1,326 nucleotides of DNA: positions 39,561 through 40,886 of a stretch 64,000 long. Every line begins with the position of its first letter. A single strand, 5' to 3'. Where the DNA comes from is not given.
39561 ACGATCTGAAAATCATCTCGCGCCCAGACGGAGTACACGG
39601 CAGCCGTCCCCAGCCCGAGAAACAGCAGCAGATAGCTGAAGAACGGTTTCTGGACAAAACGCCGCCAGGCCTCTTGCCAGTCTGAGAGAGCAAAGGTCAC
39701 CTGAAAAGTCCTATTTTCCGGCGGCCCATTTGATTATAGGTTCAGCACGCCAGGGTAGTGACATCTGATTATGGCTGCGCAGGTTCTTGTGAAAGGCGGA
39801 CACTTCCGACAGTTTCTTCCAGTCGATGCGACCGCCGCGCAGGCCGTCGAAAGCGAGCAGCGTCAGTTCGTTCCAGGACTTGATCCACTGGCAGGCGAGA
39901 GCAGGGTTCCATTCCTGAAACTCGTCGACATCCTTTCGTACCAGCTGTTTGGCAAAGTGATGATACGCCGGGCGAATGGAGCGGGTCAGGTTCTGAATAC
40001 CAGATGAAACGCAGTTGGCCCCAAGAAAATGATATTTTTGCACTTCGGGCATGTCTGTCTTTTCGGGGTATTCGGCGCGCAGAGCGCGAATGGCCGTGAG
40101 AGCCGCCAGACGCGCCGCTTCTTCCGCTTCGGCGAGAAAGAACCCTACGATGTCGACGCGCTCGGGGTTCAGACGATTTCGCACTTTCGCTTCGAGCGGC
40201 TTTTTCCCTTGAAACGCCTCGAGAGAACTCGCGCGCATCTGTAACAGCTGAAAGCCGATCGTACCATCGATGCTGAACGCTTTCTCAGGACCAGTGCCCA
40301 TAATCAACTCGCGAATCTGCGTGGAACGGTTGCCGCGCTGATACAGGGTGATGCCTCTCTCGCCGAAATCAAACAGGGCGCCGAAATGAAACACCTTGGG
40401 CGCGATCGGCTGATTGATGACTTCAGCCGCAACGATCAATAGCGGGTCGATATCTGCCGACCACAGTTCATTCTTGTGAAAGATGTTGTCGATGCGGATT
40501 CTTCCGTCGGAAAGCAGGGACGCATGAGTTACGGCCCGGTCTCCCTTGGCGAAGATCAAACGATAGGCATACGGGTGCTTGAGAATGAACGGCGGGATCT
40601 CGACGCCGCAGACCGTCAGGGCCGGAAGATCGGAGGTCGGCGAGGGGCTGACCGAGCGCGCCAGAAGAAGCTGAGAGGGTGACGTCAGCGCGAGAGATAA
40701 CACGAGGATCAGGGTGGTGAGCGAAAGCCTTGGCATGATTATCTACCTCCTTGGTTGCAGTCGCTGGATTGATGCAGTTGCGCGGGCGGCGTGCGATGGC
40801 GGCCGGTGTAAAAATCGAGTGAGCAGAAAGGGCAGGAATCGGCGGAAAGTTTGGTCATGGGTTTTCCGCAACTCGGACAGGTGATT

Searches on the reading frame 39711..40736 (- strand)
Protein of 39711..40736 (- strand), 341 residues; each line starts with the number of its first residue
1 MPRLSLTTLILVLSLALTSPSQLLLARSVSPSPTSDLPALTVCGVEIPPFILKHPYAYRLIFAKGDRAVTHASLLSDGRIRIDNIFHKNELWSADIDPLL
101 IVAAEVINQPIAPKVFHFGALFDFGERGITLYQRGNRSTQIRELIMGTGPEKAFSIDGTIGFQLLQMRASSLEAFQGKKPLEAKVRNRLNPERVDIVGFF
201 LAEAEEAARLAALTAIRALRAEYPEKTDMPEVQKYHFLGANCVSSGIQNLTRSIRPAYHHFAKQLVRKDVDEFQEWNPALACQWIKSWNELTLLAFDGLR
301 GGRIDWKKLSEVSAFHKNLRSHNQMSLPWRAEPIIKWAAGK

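Call 4: search_protein_families(library=pfam, proteins=[window:39714-40736:-], max_evalue=1)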
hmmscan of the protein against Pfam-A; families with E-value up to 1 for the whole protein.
window:39714-40736:- (341 aa): 0 families

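Call 7: search_protein_families(library=ncbifam, proteins=[window:39714-40736:-], max_evalue=1)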
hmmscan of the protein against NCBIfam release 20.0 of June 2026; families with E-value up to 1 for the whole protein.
window:39714-40736:- (341 aa): 0 families

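Call 10: find_encoding_contigs(protein=window:39711-40736:-, flank=10000, max_places=6)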
Protein window:39711-40736:- (341 aa): no gene with exactly this product is on record in the collection.

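Call 21: find_homologous_proteins(query=window:39714-40736:-, max_evalue=0.01)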
Query window:39714-40736:- (341 aa): 23 proteins with E <= 0.01 among 8000 candidates.
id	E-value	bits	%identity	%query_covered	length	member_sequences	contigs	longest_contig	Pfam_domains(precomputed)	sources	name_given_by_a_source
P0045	9.7e-227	769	100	100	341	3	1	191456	-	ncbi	-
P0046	2.2e-174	597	76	100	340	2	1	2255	-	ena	-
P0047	6.4e-174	596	76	100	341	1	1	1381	-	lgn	-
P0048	5.0e-160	550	73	97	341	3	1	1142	-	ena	-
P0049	3.7e-144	498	71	91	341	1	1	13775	-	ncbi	-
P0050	1.9e-128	446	62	94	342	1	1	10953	-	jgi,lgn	jgi:hypothetical protein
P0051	1.3e-124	434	60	98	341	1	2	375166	-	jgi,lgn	jgi:hypothetical protein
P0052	1.4e-111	391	58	89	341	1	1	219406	-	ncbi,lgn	ncbi:MAG: hypothetical protein WA705_13105 [Candidatus Ozemobacteraceae bacterium]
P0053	2.3e-76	275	49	84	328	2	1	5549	-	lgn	-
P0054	8.1e-76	273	46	85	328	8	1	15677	-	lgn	-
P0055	8.8e-76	273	48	85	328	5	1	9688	-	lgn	-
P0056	4.1e-75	271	44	98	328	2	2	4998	-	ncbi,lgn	-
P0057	1.2e-74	269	47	85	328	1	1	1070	-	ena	-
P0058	1.3e-72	263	44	87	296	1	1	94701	-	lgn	-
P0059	2.5e-72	262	44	85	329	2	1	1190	-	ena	-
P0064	5.3e-68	247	42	93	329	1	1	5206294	-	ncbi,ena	-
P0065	2.1e-66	242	41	90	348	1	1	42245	-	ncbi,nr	ncbi:MAG: hypothetical protein HQM08_24570 [Candidatus Riflebacteria bacterium]|nr:hypothetical prot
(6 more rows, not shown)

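Call 22: find_encoding_contigs(protein=P0052, flank=10000, max_places=2)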
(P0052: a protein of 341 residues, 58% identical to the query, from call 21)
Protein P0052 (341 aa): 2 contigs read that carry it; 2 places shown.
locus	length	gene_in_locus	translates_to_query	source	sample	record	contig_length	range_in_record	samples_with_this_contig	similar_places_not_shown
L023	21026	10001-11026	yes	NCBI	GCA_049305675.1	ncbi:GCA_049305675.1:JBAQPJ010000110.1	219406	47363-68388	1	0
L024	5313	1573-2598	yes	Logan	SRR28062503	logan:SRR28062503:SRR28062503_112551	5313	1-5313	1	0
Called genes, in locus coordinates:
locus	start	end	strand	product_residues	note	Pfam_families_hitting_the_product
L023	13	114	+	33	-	PF00198:2-oxoacid_dh (weak)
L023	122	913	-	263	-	-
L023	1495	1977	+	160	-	PF00903:Glyoxalase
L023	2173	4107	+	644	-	PF00930:DPPIV_N (faint), PF14583:Pectate_lyase22 (faint), PF26549:Tricorn_N, PF07676:PD40 (weak), PF26550:Tricorn_2nd (weak), PF10647:Gmad1 (weak), PF26549:Tricorn_N, PF07676:PD40, +1 more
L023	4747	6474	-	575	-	PF01609:DDE_Tnp_1 (weak)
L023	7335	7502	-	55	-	-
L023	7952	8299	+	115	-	PF00216:Bac_DNA_binding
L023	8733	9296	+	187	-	PF03358:FMN_red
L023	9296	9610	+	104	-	-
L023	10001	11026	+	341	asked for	-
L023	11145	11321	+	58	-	-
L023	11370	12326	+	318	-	PF13387:Lnb_N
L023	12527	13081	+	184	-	-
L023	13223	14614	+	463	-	-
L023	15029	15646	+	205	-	-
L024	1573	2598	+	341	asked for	-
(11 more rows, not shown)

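Call 23: find_encoding_contigs(protein=P0064, flank=10000, max_places=2)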
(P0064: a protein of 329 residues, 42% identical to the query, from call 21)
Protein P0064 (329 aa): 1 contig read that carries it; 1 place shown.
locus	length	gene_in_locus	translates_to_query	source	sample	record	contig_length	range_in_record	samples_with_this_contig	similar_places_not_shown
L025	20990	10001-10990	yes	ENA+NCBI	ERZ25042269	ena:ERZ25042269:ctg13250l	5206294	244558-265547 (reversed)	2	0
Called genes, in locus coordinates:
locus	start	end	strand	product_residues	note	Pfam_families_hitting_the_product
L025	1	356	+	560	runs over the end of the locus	-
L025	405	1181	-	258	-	PF03747:ADP_ribosyl_GH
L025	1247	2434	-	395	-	PF00686:CBM_20, PF00756:Esterase, PF02230:Abhydrolase_2 (weak), PF12146:Hydrolase_4 (faint)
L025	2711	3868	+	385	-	PF05684:DUF819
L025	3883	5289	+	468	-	PF12913:SH3_6, PF00877:NLPC_P60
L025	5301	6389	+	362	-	PF02746:MR_MLE_N, PF07476:MAAL_C (faint), PF13378:MR_MLE_C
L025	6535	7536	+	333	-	PF01510:Amidase_2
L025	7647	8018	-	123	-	PF12675:DUF3795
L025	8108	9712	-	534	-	PF08486:SpoIID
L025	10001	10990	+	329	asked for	-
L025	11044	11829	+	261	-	PF01182:Glucosamine_iso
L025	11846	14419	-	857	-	PF10139:Virul_Fac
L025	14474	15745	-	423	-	-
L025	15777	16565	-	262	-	-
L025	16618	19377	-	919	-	PF07520:SrfB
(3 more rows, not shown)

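Call 24: find_encoding_contigs(protein=P0065, flank=10000, max_places=2)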
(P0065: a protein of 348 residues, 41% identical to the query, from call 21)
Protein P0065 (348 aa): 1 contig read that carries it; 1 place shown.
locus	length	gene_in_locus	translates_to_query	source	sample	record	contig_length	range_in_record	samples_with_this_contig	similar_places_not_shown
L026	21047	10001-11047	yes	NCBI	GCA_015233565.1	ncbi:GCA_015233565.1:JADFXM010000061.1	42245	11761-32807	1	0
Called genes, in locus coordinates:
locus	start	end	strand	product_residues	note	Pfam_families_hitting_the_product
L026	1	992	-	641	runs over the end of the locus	PF13522:GATase_6, PF13537:GATase_7, PF00733:Asn_synthase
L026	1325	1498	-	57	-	-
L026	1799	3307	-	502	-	-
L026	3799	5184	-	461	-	PF01554:MatE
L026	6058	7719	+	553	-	PF01447:Peptidase_M4, PF02128:Peptidase_M36 (weak)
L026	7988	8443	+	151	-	PF04074:DUF386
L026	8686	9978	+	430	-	PF09587:PGA_cap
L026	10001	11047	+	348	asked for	-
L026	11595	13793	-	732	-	PF00669:Flagellin_N, PF00700:Flagellin_C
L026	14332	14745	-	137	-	PF02561:FliS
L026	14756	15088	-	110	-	PF00700:Flagellin_C (weak)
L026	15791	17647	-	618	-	PF08439:Peptidase_M3_N, PF01432:Peptidase_M3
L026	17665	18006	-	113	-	PF04342:DMT_6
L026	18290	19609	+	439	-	PF03219:TLC (faint), PF07690:MFS_1 (weak)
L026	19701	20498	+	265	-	-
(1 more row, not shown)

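Call 25: find_encoding_contigs(protein=P0051, flank=10000, max_places=2)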
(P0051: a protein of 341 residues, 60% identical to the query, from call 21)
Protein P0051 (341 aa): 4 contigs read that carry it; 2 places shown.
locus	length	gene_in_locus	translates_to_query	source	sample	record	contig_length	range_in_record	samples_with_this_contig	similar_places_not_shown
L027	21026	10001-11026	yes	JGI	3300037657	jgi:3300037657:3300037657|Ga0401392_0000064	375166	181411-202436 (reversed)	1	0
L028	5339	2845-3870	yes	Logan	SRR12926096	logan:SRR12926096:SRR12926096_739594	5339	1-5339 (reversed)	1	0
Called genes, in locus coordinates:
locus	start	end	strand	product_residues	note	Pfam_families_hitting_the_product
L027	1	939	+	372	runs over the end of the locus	-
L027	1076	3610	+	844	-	-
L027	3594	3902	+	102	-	PF00226:DnaJ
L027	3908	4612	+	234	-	PF01025:GrpE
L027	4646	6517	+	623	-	PF06723:MreB_Mbl, PF00012:HSP70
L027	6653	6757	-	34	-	-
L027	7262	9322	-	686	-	PF26549:Tricorn_N (faint), PF01738:DLH (weak), PF20434:BD-FAE, PF12697:Abhydrolase_6 (weak), PF00326:Peptidase_S9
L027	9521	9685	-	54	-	-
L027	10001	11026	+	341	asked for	-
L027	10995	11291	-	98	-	-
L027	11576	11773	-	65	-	-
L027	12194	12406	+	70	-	-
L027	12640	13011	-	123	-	PF10990:DUF2809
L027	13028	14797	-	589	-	-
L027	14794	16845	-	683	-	PF08487:VIT, PF13757:VIT_2 (weak), PF05762:VWA_CoxE (weak), PF00092:VWA, PF13519:VWA_2, PF13768:VWA_3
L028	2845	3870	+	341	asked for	-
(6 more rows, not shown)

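Call 26: find_encoding_contigs(protein=P0049, flank=10000, max_places=2)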
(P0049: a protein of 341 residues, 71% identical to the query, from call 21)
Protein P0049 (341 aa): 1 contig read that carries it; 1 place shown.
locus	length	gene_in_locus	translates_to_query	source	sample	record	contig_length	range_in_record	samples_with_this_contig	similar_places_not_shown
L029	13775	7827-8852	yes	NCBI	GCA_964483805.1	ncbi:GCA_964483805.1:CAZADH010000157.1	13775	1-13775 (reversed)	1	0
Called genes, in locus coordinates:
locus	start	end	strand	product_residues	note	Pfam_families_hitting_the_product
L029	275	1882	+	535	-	PF00324:AA_permease, PF13520:AA_permease_2, PF13906:AA_permease_C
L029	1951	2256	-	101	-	-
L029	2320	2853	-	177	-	-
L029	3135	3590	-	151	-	-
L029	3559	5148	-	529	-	PF01019:G_glu_transpept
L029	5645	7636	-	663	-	PF13581:HATPase_c_2, PF02518:HATPase_c (weak), PF01590:GAF, PF13185:GAF_2 (weak), PF13492:GAF_3 (weak), PF00990:GGDEF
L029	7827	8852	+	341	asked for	-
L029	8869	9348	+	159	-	-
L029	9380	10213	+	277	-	-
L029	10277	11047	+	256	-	PF00850:Hist_deacetyl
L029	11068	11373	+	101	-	-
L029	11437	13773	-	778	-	?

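Call 47: predict_structure(alignment_id=A3)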
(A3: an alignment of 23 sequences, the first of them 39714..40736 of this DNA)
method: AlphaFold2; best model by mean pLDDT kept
length: 341 residues; sequences in the alignment: 23
mean_pLDDT: 82.6   pTM: 0.81
mean pLDDT of the five models: 82.6, 82.0, 80.7, 79.6, 78.6
residues with pLDDT >= 90: 170; 70-90: 105; 50-70: 46; < 50: 20
segments of 3 or more residues with pLDDT < 50: 18-35
pLDDT, mean of each block of 10 residues (from residue 1): 64 60 38 49 79 89 87 94 94 96 93 80 96 92 88 56 77 91 94 97 94 92 89 72 71 93 84 86 94 94 90 80 65 91 83
secondary structure, 60 per line:
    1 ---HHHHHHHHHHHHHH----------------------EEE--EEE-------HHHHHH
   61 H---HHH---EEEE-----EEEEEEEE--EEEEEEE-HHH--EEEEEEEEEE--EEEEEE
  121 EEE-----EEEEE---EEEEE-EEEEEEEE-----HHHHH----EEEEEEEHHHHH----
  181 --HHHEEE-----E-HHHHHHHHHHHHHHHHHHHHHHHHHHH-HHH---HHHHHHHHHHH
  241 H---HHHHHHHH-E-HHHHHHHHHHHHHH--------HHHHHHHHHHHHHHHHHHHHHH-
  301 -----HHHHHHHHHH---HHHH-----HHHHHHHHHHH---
elements in order: H4-17 E40-42 E45-47 H55-61 E71-74 E80-87 E90-96 E103-112 E115-123 E129-133 E137-141 E143-150 H156-160 E165-171 H172-176 E186-188 H196-222 H230-241 H245-252 H256-269 H278-299 H306-315 H319-322 H328-338

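Call 51: find_encoding_contigs(protein=P0046, flank=5000, max_places=2)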
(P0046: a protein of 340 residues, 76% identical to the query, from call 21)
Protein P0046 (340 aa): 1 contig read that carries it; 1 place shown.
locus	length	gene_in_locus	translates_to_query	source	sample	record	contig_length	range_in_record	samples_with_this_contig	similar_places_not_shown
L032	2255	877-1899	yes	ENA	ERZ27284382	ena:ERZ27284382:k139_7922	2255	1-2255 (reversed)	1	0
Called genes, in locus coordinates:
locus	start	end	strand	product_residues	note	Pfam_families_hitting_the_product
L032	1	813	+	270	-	?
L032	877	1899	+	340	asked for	-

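Call 67: search_solved_structures(query=A3, max_evalue=10)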
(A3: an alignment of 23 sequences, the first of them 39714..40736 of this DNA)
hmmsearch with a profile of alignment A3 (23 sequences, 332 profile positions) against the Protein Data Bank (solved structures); distinct sequences matched with E-value up to 10: 1.
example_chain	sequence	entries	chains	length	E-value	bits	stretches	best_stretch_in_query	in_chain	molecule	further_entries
8da8_B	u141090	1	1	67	1.1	11.5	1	244-309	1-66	Affibody LL2.FIIK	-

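Call 74: search_protein_families(library=padloc, proteins=[window:39714-40736:-], max_evalue=0.001)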
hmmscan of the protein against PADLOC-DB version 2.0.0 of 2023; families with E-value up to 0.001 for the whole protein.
window:39714-40736:- (341 aa): 0 families
